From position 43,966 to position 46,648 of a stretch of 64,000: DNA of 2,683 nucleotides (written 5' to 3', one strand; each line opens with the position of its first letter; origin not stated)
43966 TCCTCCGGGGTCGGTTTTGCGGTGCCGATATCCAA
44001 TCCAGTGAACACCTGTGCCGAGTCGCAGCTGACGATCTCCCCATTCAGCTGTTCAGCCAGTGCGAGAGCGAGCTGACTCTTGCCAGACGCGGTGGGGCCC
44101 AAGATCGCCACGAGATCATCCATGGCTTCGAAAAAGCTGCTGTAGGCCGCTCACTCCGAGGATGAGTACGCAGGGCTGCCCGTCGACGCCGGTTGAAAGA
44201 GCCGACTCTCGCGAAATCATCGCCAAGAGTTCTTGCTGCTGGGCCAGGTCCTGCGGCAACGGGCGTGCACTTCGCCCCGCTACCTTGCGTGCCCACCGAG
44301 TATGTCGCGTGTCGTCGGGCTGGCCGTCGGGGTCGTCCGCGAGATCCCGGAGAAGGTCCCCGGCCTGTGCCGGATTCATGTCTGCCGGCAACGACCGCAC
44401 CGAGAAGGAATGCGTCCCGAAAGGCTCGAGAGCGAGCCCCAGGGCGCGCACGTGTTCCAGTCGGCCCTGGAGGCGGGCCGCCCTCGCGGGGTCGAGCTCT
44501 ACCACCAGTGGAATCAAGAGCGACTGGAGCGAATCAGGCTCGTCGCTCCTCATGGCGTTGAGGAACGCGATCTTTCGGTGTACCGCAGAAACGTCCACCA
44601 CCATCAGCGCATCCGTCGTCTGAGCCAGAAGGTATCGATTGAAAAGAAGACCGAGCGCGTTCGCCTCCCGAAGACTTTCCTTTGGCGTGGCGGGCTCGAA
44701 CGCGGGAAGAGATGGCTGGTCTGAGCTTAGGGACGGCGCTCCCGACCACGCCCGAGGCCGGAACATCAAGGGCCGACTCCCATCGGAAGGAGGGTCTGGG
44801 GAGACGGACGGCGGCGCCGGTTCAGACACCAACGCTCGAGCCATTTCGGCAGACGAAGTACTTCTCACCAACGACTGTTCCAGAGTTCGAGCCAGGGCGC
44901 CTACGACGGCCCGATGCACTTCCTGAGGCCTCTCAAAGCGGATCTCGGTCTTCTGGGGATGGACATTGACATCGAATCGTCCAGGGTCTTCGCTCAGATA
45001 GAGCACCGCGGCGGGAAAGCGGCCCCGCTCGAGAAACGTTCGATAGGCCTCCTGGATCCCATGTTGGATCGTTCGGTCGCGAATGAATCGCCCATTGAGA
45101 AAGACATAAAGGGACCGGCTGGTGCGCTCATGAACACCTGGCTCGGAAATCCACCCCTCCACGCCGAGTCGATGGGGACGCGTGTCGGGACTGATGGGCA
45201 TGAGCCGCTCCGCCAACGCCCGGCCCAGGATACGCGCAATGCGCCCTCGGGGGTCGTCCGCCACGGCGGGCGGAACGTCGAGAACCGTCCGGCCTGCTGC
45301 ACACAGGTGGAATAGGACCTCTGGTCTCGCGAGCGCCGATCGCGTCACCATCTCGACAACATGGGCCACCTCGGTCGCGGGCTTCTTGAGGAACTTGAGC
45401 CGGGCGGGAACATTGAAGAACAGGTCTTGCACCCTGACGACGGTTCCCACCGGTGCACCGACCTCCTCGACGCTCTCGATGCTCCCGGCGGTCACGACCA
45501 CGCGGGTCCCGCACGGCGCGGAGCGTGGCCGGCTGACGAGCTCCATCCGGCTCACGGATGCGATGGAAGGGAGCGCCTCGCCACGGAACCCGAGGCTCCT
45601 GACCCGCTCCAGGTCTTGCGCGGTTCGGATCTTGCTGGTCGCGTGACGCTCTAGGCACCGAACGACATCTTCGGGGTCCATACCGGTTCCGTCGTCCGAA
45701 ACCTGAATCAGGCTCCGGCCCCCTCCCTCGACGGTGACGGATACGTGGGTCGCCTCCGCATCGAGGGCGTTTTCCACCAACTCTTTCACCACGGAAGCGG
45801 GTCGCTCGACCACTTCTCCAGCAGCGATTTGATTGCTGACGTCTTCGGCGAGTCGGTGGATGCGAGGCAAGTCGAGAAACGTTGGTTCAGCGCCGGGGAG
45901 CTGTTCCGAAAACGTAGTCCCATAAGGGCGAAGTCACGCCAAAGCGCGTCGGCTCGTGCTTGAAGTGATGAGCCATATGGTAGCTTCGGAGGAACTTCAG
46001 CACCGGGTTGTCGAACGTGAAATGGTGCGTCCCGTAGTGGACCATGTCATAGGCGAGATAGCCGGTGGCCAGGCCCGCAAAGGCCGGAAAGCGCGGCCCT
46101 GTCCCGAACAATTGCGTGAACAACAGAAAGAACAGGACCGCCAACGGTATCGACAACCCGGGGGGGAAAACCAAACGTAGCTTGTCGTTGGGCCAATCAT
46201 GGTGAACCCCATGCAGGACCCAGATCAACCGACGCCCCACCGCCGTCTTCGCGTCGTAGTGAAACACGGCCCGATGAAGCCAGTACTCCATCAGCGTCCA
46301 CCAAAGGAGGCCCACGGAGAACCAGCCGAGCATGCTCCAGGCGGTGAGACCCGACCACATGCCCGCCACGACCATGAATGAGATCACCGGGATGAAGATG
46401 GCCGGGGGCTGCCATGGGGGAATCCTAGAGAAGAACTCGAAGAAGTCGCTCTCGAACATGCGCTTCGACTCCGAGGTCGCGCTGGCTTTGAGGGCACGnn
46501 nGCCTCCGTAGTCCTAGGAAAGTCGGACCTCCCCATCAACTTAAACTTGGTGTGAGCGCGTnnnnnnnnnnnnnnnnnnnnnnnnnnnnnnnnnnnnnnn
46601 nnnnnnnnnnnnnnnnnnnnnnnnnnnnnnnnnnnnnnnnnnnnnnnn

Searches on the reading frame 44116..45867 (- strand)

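Call 58: search_protein_families(library=pfam, proteins=[window:44116-45867:-], max_evalue=0.00001)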
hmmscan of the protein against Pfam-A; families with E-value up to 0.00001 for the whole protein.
window:44116-45867:- (583 aa): 4 families
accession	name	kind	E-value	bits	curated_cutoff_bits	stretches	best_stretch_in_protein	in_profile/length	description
PF01119.25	DNA_mis_repair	-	3e-33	114.4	26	1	210-329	1-118/119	DNA mismatch repair protein, C-terminal domain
PF08676.16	MutL_C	-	2.6e-23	82.7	25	1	405-525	1-122/142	MutL C terminal dimerisation domain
PF13589.12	HATPase_c_3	-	1.6e-11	44.8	25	1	24-119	4-99/137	Histidine kinase-, DNA gyrase B-, and HSP90-like ATPase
PF02518.31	HATPase_c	-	1.2e-09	39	26.4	1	21-83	4-64/111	Histidine kinase-, DNA gyrase B-, and HSP90-like ATPase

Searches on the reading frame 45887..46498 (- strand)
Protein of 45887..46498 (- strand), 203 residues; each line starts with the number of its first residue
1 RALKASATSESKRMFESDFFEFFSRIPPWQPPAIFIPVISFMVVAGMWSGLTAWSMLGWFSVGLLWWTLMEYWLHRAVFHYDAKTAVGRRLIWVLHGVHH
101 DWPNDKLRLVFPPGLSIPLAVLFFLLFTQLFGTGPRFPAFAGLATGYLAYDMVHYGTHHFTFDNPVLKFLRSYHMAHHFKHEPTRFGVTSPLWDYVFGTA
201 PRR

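Call 58: search_protein_families(library=pfam, proteins=[window:45887-46498:-], max_evalue=0.00001)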
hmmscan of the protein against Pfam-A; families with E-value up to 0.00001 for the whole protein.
window:45887-46498:- (203 aa): 1 family
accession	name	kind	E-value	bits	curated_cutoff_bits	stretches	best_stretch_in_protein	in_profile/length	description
PF04116.19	FA_hydroxylase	-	1.7e-19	71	31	1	61-199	2-132/132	Fatty acid hydroxylase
